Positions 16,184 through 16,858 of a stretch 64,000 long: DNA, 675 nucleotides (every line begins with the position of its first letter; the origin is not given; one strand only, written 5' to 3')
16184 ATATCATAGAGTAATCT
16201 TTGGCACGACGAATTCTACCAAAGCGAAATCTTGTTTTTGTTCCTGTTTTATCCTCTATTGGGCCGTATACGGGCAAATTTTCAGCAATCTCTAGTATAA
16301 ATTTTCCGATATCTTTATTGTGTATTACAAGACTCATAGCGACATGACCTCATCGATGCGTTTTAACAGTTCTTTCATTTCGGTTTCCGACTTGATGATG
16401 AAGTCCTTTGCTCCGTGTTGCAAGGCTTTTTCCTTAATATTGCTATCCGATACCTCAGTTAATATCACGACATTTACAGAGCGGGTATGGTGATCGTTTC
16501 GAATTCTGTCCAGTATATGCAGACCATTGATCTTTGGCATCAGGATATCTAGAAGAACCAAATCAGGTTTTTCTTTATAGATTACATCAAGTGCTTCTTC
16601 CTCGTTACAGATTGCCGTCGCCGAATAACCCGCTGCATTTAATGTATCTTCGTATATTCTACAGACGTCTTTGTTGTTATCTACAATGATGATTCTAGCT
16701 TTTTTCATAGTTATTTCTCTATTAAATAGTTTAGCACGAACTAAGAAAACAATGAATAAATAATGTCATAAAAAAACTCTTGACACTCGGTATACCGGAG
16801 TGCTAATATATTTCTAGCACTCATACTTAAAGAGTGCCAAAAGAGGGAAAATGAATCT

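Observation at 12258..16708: Group 3b-type [NiFe] hydrogenase operon headed by a stand-alone receiver domain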

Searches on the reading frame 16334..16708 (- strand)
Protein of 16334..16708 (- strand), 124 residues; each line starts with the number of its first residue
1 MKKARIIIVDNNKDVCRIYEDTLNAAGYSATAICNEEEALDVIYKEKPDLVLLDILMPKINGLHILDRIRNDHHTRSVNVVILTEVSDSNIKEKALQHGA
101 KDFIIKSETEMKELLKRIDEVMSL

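Call 3: search_protein_families(library=pfam, proteins=[window:16334-16708:-], max_evalue=0.01)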
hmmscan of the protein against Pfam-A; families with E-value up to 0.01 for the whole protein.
window:16334-16708:- (124 aa): 2 families
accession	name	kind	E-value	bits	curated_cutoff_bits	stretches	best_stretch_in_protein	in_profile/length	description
PF00072.30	Response_reg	-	3.1e-25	88.9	30.2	1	6-118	1-110/111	Response regulator receiver domain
PF23198.2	PDE8A_N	-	0.0023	18.3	29.6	1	15-95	22-103/147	PDE8A-like, N-terminal domain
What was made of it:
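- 16334..16708 (-): Stand-alone receiver (REC-B type, 124 aa). D10, D54, T84 and K106 are present. The second acidic residue is N11. PF00072, 88.9 bits (call 3).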

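Call 4: search_protein_families(library=ncbifam, proteins=[window:16334-16708:-], max_evalue=0.01)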
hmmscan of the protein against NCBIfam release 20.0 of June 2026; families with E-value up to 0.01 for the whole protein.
window:16334-16708:- (124 aa): 101 families (the best 25 are shown)
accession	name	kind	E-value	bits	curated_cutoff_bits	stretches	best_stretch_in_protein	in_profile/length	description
TIGR02875.1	spore_0_A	equivalog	3.5e-22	78.9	200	1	2-122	1-122/262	sporulation transcription factor Spo0A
NF007135.0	PRK09581.1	equivalog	1.6e-21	76.7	474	1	3-119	2-117/457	PleD family two-component system response regulator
NF045944.1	ResRegRpaBCyano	equivalog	4.4e-21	75.3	330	1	7-122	1-112/229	response regulator transcription factor RpaB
TIGR02154.1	PhoB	equivalog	1.5e-19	70.2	296.2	1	4-122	3-120/226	phosphate regulon transcriptional regulator PhoB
NF053854.1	RespRegPhoBBctds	equivalog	1.7e-18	66.8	270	1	6-122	1-115/225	two-component system response regulator PhoB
NF008469.0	PRK11361.1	equivalog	2.1e-17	63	714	1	4-117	5-118/461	acetoacetate metabolism transcriptional regulator AtoC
NF040534.1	resp_reg_YycF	equivalog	4.6e-17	62.1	340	1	5-119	2-112/231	response regulator YycF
NF040689.1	MtrAB_MtrA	equivalog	4.8e-17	62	300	1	6-119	1-110/219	MtrAB system response regulator MtrA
NF047793.1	ResRegPgtA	equivalog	4e-16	58.8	650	1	3-121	5-120/414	two-component system response regulator PgtA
NF033117.2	vanR_ACDEGLN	exception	6.8e-16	58.5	350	1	6-117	1-108/226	VanR-ABDEGLN family response regulator transcription factor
NF008176.1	PRK10923.1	equivalog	9.2e-16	57.5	620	1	1-107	1-105/469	nitrogen regulation protein NR(I)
NF041946.1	LuxO_transreg_Vib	equivalog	1.7e-15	56.8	800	1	9-107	2-98/463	quorum-sensing sigma-54 dependent transcriptional regulator LuxO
NF051870.1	NAssimRespRegNtrX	equivalog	9.1e-15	54.5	600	1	5-108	3-106/452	nitrogen assimilation response regulator NtrX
NF001965.0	PRK00742.1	subfamily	1e-14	54.5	293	1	2-119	2-120/357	chemotaxis-specific protein-glutamate methyltransferase CheB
NF012227.0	AdeR_RR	equivalog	1.3e-14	54.3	340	1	3-121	11-125/239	efflux system response regulator transcription factor AdeR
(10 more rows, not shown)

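Call 9: find_encoding_contigs(protein=window:16334-16708:-, flank=10000, max_places=10)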
Protein window:16334-16708:- (124 aa): 3 contigs read that carry it; 1 place shown.
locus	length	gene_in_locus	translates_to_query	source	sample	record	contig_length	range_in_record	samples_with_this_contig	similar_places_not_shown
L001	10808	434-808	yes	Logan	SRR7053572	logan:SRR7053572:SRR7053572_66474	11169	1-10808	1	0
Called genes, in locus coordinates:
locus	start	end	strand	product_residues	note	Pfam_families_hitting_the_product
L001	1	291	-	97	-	?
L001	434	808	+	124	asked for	PF00072:Response_reg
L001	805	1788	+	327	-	PF12838:Fer4_7 (faint), PF13534:Fer4_17 (faint), PF13183:Fer4_8 (faint), PF17179:Fer4_22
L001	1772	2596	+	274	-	PF00970:FAD_binding_6 (weak), PF08030:NAD_binding_6 (faint), PF00175:NAD_binding_1, PF10418:DHODB_Fe-S_bind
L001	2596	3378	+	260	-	PF01058:Oxidored_q6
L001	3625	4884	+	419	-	PF00374:NiFeSe_Hases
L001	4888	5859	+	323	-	PF00561:Abhydrolase_1, PF12697:Abhydrolase_6, PF12146:Hydrolase_4 (weak)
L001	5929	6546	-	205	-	-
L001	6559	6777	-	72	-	PF01455:HupF_HypC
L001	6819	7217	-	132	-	-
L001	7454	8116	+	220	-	PF03372:Exo_endo_phos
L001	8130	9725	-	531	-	PF05977:MFS_3 (weak), PF07690:MFS_1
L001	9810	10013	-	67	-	PF18893:DUF5652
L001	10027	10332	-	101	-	-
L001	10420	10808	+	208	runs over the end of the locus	-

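Call 20: find_homologous_proteins(query=window:16334-16708:-)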
Query window:16334-16708:- (124 aa): 57 proteins with E <= 0.001 among 77 candidates.
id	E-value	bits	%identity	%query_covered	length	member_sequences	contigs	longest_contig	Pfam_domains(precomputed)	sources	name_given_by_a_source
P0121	4.1e-72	257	100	100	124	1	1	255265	PF00072.31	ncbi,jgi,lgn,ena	ncbi:MAG: response regulator [bacterium]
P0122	2.0e-61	223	88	100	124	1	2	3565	PF00072.31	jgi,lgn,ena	-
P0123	2.3e-53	197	72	99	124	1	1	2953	PF00072.31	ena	-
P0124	1.0e-52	195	75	99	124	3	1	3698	PF00072.31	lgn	-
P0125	1.5e-52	194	72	99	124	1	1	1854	PF00072.31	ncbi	-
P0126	1.3e-50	188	74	98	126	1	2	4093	PF00072.31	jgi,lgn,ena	-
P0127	4.8e-50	186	72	99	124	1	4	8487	PF00072.31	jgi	jgi:two-component system, OmpR family, response regulator RpaB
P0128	5.1e-50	186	74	99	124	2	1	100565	PF00072.31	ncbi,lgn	-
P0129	6.3e-50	186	72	99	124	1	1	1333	PF00072.31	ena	-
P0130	5.6e-49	183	72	98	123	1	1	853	PF00072.31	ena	-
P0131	1.9e-48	181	72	98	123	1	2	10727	PF00072.31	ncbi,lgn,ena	-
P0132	2.1e-47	178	74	95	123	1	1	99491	PF00072.31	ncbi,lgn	-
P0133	4.4e-46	174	70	99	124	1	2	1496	PF00072.31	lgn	-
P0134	4.5e-46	174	70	99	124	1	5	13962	PF00072.31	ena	-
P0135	1.0e-45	172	69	98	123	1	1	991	PF00072.31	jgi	jgi:DNA-binding response OmpR family regulator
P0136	3.1e-43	164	66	99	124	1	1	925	PF00072.31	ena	-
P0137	7.9e-42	160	63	97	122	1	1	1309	PF00072.31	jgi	jgi:CheY-like chemotaxis protein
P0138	7.9e-42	160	63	97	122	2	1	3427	PF00072.31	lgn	-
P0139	4.0e-41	158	64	97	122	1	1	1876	PF00072.31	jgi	jgi:two-component system phosphate regulon response regulator PhoB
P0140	2.3e-38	149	61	96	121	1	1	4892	PF00072.31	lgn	-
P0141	1.3e-35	140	60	97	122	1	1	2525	PF00072.31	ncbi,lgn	-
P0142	6.4e-35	138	56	97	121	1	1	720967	PF00072.31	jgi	-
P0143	1.1e-33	134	56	96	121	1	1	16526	PF00072.31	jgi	-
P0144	9.4e-33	131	52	99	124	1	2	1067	PF00072.31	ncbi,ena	-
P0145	4.1e-32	129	54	96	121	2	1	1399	PF00072.31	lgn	-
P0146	1.3e-25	108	45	96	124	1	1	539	PF00072.31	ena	-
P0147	7.2e-18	83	39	97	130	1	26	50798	PF00072.31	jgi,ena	-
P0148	2.2e-17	81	38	97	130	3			PF00072.31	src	-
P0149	5.6e-14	70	38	97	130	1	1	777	PF00072.31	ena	-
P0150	7.3e-14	70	36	97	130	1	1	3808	PF00072.31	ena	-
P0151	9.7e-14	69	37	97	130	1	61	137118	PF00072.31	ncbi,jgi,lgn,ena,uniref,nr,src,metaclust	ncbi:MAG: Response regulator receiver protein [uncultured bacterium]|uniref:Response regulatory doma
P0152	9.7e-14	69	37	97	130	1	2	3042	PF00072.31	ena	-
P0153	1.2e-13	69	37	97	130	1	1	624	PF00072.31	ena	-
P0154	1.2e-13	69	31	95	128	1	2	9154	PF00072.31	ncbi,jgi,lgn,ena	-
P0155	1.3e-13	69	40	86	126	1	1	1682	PF23198.2,PF00072.31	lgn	-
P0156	7.3e-13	67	37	95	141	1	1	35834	PF00072.31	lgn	-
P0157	7.3e-13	67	34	95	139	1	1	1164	PF00072.31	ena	-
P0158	1.1e-12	66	39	86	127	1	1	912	PF00072.31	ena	-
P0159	2.6e-12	65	37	95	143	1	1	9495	PF00072.31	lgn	-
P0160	5.2e-12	64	39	83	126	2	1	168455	PF00072.31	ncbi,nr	ncbi:MAG: response regulator [Candidatus Omnitrophica bacterium]|nr:response regulator [Candidatus O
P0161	5.5e-12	64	38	83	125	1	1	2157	PF00072.31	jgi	-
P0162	9.0e-12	63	35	95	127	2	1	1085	PF00072.31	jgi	jgi:DNA-binding response OmpR family regulator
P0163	3.3e-11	61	32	95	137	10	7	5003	PF00072.31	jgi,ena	-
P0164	3.7e-11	61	37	97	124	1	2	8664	PF00072.31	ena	-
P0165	4.8e-11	61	37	83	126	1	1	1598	PF00072.31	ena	-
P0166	7.0e-11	60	33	95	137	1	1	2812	PF00072.31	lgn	-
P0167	2.2e-10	59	30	95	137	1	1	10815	PF00072.31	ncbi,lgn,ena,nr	ncbi:MAG: phoP [Parcubacteria group bacterium]|nr:phoP [Parcubacteria group bacterium]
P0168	3.0e-10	58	32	96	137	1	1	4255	PF00072.31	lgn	-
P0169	3.4e-10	58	34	96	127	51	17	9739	PF00072.31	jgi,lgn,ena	jgi:two-component system alkaline phosphatase synthesis response regulator PhoP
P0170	3.4e-10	58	40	66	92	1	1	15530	PF00072.31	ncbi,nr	ncbi:hypothetical protein A2409_03205 [Candidatus Curtissbacteria bacterium RIFOXYC1_FULL_41_36]|nr:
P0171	5.1e-10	57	32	95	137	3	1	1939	PF00072.31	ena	-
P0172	4.8e-9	54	33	95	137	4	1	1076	PF00072.31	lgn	-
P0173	3.0e-8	52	27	97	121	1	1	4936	PF00072.31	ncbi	-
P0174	5.3e-8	51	36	92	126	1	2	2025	PF00072.31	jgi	-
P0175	2.3e-6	46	34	83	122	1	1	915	PF00072.31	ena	-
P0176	3.5e-6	45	34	82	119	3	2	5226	PF00072.31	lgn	-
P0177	1.7e-5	43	32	97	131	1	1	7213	PF00072.31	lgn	-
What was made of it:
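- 16334..16708 (-): Orthologs are 121-126 aa (call 20).
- about 26 ortholog clusters are all 121-126 aa (call 20); The receiver has no DNA-binding domain, and none is added in any of the roughly 26 ortholog clusters (call 20). All orthologs are 121-126 aa (call 20).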

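Call 36: list_cluster_members(proteins=[window:16334-16708:-, window:12258-13517:-, window:10365-10583:+, window:18131-20044:+, window:47569-48621:+, window:15354-16337:-])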
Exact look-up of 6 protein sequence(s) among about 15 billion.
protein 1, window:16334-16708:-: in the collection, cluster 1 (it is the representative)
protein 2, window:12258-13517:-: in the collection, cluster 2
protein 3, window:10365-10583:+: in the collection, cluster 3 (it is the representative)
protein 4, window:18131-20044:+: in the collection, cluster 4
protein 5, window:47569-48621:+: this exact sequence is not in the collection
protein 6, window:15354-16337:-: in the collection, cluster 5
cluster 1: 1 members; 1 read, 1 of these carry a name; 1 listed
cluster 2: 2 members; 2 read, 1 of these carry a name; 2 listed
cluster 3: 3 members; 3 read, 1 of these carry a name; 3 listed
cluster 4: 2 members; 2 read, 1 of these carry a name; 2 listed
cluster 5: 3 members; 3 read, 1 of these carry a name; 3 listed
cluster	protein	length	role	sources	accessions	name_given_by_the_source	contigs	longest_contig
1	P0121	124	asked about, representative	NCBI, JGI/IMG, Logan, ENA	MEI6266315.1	MAG: response regulator [bacterium]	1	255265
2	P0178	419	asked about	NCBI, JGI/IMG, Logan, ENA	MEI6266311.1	MAG: Ni/Fe hydrogenase subunit alpha [bacterium]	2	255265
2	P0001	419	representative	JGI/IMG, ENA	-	-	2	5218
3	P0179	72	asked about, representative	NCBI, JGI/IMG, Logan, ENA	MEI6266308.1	MAG: HypC/HybG/HupF family hydrogenase formation chaperone [bacterium]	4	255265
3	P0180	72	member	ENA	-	-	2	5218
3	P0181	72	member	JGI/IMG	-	-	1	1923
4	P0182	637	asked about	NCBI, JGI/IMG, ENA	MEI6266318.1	MAG: molecular chaperone DnaK [bacterium]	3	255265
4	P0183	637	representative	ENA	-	-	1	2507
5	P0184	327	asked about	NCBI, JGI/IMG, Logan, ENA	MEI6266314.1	MAG: 4Fe-4S dicluster domain-containing protein [bacterium]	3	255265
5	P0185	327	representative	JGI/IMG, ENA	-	-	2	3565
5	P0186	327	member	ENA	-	-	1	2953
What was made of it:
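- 16334..16708 (-): Exact match to NCBI MEI6266315.1, 'response regulator' (call 36).
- The same protein is recorded unchanged in NCBI, JGI, ENA and Logan assemblies (call 36).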

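Call 63: search_solved_structures(query=window:16334-16708:-, max_evalue=1e-12)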
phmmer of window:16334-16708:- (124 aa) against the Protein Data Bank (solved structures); distinct sequences matched with E-value up to 1e-12: 13.
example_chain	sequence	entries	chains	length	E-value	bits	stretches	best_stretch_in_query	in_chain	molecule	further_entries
9g85_A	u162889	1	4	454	6.4e-18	68.3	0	3-108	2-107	Response regulator PleD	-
2wb4_A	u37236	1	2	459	6.6e-18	68.3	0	3-108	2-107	DIGUANYLATE CYCLASE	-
9g86_A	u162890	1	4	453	8.5e-18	67.9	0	4-108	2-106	Response regulator PleD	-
1w25_A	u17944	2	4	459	8.9e-18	67.8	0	4-108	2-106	STALKED-CELL DIFFERENTIATION CONTROLLING PROTEIN | RESPONSE REGULATOR PLED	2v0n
3t6k_A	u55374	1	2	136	2.5e-16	63.2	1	1-122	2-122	Response regulator receiver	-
5ep0_A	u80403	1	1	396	3.5e-15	59.5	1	2-107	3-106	Putative repressor protein luxO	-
6is3_C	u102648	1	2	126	9.4e-14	54.9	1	5-121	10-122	Response regulator ArlR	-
9phz_E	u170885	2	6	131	9.6e-14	54.9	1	1-121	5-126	Stage 0 sporulation protein A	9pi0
6is1_A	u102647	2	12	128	9.9e-14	54.8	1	5-121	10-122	Response regulator ArlR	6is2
1dz3_A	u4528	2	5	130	1.9e-13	53.9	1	5-120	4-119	Stage 0 sporulation protein A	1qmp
1nxo_A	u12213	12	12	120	5.2e-13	52.5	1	5-118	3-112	DNA-binding response regulator | Response regulator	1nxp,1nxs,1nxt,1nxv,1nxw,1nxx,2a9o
1pey_A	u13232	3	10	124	6.7e-13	52.1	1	3-105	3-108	Sporulation initiation phosphotransferase F | SPORULATION RESPONSE REGULATORY PROTEIN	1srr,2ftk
6eb7_A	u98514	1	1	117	7.1e-13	52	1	5-118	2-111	DNA-binding response regulator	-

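Call 82: find_encoding_contigs(protein=P0134, flank=6000, max_places=1)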
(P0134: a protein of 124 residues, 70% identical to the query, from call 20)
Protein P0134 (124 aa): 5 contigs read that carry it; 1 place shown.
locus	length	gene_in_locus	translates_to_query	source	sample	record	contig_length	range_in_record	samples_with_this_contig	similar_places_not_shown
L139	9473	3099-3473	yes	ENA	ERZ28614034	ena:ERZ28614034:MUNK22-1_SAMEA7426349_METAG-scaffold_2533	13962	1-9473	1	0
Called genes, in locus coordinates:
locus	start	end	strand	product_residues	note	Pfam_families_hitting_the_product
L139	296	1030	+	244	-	PF02578:Cu-oxidase_4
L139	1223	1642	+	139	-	PF17886:ArsA_HSP20 (faint), PF00011:HSP20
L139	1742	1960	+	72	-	PF01455:HupF_HypC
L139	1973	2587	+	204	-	-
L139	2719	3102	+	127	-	-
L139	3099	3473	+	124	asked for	PF00072:Response_reg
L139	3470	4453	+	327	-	PF13534:Fer4_17 (faint), PF12838:Fer4_7 (faint), PF12797:Fer4_2 (faint), PF13183:Fer4_8 (weak), PF13237:Fer4_10 (faint), PF17179:Fer4_22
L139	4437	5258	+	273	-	PF00970:FAD_binding_6 (weak), PF00175:NAD_binding_1, PF10418:DHODB_Fe-S_bind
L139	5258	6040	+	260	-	PF01058:Oxidored_q6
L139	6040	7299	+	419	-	PF00374:NiFeSe_Hases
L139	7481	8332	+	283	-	PF01628:HrcA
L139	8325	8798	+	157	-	PF01025:GrpE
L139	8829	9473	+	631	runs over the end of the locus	PF00012:HSP70, PF06723:MreB_Mbl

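Call 83: find_encoding_contigs(protein=P0147, flank=6000, max_places=1)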
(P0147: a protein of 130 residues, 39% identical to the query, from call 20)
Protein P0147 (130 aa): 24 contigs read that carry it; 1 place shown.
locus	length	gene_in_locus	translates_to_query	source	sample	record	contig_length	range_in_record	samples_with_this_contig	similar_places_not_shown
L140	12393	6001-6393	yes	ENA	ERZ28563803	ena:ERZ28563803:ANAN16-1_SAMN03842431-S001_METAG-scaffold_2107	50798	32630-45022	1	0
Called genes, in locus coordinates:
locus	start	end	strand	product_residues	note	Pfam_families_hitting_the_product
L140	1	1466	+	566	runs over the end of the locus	PF03118:RNA_pol_A_CTD (weak)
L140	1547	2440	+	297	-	PF00483:NTP_transferase, PF12804:NTP_transf_3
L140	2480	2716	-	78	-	PF05635:23S_rRNA_IVP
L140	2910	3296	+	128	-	-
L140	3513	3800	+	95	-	-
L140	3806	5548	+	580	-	PF00512:HisKA, PF02518:HATPase_c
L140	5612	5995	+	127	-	PF00072:Response_reg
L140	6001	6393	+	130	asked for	PF00072:Response_reg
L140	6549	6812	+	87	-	PF00076:RRM_1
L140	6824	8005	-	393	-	PF01321:Creatinase_N, PF00557:Peptidase_M24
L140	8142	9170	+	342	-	PF01464:SLT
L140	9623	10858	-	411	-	-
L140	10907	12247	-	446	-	-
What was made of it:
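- Tandem stand-alone receivers next to a kinase also occur in CPR genomes without any hydrogenase (L140, call 83). CPR genomes carry HK-REC-REC clusters with no hydrogenase, and those receivers are 39% identical to this one (L140, call 83).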
